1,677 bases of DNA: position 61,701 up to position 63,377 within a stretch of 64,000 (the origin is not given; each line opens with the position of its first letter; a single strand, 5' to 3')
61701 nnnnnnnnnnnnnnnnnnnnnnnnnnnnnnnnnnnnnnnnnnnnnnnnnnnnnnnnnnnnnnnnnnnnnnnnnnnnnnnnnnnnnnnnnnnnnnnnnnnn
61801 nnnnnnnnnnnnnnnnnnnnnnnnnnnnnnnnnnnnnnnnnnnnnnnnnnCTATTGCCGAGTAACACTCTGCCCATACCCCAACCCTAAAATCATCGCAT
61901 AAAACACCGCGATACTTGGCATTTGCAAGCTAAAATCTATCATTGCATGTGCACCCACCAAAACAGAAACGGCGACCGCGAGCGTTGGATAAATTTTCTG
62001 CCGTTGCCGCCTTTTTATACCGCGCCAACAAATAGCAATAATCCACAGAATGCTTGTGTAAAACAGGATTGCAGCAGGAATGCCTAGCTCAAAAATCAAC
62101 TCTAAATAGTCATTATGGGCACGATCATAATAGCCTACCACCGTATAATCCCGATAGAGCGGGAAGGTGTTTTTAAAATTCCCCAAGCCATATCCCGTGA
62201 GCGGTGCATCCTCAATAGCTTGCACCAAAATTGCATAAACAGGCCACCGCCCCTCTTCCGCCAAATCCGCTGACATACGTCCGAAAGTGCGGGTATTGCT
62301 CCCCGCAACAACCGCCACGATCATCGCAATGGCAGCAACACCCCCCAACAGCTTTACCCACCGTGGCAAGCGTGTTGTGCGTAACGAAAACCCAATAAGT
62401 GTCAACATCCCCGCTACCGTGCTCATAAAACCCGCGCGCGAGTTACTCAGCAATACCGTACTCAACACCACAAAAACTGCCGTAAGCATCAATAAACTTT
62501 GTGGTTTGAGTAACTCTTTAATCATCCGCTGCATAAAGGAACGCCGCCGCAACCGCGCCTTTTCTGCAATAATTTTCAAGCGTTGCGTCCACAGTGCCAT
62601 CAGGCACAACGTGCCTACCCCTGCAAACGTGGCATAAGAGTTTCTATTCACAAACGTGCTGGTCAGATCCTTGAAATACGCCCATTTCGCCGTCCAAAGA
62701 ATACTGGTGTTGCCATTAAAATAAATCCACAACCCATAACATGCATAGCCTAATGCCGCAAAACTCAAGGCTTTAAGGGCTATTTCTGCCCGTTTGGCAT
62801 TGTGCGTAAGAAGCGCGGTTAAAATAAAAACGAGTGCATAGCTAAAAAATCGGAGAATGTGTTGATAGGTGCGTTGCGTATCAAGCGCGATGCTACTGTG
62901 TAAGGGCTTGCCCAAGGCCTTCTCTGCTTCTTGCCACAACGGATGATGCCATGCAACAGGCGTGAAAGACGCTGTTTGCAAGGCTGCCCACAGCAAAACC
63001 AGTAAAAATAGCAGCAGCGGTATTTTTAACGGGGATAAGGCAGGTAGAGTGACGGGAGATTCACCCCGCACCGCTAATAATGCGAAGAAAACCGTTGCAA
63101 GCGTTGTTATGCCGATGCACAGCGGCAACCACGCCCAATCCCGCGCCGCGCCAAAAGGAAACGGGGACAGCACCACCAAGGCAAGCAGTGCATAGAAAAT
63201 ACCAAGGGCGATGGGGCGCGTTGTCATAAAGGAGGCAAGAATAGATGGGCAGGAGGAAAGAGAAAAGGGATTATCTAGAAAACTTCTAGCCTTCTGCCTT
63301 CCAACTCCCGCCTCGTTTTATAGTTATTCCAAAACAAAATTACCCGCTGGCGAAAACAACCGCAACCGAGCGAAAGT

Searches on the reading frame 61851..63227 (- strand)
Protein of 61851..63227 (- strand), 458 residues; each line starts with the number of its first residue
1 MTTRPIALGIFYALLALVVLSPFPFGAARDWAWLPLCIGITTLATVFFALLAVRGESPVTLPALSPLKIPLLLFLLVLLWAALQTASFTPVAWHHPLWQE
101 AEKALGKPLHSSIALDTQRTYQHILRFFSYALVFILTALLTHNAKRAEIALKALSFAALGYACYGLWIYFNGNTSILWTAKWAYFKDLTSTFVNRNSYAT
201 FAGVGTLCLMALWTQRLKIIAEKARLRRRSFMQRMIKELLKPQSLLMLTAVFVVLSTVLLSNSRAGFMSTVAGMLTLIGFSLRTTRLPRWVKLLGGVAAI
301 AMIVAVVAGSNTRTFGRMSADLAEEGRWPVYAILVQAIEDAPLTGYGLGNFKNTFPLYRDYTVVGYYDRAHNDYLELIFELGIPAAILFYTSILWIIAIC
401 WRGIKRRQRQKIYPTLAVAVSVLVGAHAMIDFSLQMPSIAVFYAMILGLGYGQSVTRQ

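Call 49: find_homologous_proteins(query=window:61851-63227:-, max_evalue=1e-100)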
Query window:61851-63227:- (458 aa): 7 proteins with E <= 1e-100 among 8000 candidates.
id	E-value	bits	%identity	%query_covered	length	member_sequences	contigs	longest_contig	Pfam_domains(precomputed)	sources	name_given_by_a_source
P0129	2.4e-286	968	95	100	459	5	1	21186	PF04932.21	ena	-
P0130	1.2e-246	837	82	100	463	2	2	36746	PF04932.21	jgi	jgi:O-antigen ligase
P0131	6.1e-235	799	79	100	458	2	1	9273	PF04932.21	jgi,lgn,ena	jgi:O-antigen ligase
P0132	2.5e-124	434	78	53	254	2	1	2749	PF04932.21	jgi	jgi:O-antigen ligase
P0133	9.6e-110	386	45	96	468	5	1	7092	PF04932.21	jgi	jgi:O-antigen ligase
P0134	4.6e-109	384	43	98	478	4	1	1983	PF04932.21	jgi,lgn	jgi:O-antigen ligase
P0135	3.2e-107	378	42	99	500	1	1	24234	PF04932.21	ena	-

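Call 50: find_encoding_contigs(protein=P0129, flank=3000, max_places=4)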
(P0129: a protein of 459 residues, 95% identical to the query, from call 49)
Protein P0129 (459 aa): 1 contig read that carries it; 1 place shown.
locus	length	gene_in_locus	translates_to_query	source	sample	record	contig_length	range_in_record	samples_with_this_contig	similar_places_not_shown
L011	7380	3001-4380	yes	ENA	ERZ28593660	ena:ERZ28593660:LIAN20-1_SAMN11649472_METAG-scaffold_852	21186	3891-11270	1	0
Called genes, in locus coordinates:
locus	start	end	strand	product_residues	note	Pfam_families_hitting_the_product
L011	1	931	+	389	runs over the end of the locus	PF01134:GIDA (faint), PF01494:FAD_binding_3, PF08491:SE (weak)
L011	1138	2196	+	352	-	PF00154:RecA_N, PF08423:Rad51, PF06745:ATPase (weak), PF01637:ATPase_2 (faint), PF21096:RecA_C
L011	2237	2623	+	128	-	-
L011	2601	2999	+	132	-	-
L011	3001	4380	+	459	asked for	PF04932:Wzy_C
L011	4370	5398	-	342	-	PF00015:MCPsignal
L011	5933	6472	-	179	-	-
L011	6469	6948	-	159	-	PF00015:MCPsignal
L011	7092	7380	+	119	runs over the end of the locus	PF02561:FliS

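Call 51: find_encoding_contigs(protein=P0130, flank=3000, max_places=4)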
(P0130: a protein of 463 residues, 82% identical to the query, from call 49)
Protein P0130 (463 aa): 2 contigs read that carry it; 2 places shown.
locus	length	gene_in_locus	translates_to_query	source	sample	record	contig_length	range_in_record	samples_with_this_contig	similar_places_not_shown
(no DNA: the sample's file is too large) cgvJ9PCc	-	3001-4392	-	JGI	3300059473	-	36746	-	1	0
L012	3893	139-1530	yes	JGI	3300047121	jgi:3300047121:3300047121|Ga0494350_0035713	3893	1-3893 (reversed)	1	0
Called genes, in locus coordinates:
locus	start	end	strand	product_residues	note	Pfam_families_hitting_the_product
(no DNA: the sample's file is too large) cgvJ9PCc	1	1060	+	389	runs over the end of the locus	PF01134:GIDA (faint), PF01266:DAO (faint), PF01494:FAD_binding_3, PF08491:SE (weak)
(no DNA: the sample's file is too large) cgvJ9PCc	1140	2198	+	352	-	PF00154:RecA_N, PF08423:Rad51, PF06745:ATPase (weak), PF01637:ATPase_2 (faint), PF21096:RecA_C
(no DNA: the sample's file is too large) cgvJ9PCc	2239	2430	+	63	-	-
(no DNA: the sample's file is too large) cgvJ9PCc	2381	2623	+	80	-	-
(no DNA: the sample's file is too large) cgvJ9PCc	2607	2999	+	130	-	-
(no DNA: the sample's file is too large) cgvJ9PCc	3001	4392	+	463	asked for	PF04932:Wzy_C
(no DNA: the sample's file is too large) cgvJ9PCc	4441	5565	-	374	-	PF00015:MCPsignal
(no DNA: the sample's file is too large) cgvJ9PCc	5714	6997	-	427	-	PF25919:BSH_CusB (faint), PF25994:HH_AprE, PF26002:Beta-barrel_AprE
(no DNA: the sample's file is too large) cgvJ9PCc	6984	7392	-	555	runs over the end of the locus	PF00664:ABC_membrane, PF00005:ABC_tran, PF02463:SMC_N (faint), PF13304:AAA_21 (faint)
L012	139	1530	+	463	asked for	PF04932:Wzy_C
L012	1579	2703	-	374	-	PF00015:MCPsignal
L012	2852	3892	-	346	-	?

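Call 52: find_encoding_contigs(protein=P0131, flank=3000, max_places=4)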
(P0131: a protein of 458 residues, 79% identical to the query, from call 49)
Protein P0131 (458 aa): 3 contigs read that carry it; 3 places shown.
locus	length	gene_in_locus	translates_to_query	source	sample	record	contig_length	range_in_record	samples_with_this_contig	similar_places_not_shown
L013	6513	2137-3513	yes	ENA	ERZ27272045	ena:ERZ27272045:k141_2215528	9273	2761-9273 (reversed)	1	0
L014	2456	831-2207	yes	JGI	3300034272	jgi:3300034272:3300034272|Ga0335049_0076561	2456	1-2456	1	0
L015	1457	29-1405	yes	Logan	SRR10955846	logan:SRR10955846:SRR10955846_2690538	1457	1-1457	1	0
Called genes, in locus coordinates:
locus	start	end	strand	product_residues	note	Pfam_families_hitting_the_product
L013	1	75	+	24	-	?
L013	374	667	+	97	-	-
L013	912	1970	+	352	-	PF00154:RecA_N, PF08423:Rad51, PF06745:ATPase (weak), PF27531:MT3502_N (weak), PF01637:ATPase_2 (faint), PF21096:RecA_C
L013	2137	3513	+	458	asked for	PF04932:Wzy_C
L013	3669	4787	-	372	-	PF01208:URO-D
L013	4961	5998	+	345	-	PF12849:PBP_like_2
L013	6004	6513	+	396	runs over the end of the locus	PF00528:BPD_transp_1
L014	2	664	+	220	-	PF00154:RecA_N, PF21096:RecA_C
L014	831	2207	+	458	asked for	PF04932:Wzy_C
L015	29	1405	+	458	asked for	PF04932:Wzy_C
